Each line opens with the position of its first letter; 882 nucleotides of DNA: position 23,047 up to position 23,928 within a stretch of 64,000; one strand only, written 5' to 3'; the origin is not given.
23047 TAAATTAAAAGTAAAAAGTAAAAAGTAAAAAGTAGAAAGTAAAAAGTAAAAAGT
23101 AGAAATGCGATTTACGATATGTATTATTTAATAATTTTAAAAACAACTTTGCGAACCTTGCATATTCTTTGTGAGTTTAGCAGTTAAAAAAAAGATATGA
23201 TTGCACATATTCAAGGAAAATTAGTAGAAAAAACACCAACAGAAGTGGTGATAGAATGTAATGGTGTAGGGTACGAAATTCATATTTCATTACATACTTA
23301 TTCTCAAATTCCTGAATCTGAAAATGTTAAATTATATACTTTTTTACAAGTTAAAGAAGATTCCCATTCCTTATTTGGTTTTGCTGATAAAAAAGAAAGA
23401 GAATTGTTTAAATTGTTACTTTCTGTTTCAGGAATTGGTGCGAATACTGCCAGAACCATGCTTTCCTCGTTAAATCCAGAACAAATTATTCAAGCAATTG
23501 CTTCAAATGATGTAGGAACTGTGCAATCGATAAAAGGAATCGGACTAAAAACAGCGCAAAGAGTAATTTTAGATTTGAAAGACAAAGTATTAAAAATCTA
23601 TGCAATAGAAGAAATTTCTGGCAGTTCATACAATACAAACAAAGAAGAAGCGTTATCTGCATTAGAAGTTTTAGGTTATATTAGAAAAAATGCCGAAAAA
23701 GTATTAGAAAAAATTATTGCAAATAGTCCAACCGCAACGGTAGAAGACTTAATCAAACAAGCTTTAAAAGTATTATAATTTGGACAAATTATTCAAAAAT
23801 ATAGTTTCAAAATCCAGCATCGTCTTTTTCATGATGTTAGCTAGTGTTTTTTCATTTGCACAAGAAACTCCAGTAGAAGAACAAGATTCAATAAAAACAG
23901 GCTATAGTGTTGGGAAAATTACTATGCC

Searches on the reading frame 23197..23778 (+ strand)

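Call 34: search_protein_families(library=pfam, proteins=[window:23197-23778:+], max_evalue=0.001)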
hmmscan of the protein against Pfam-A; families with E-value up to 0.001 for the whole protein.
window:23197-23778:+ (193 aa): 4 families
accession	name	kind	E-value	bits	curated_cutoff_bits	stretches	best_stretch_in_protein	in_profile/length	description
PF01330.27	RuvA_N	-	8e-26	90.4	23.6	1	1-61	1-61/61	RuvA N terminal domain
PF14520.12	HHH_5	-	4.1e-15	56.4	27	1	71-129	1-57/57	Helix-hairpin-helix domain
PF07499.19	RuvA_C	-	4.8e-13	49.8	24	1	150-193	4-46/47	RuvA, C-terminal domain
PF00633.29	HHH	-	5.1e-05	23.4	24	0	110-124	14-28/30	Helix-hairpin-helix motif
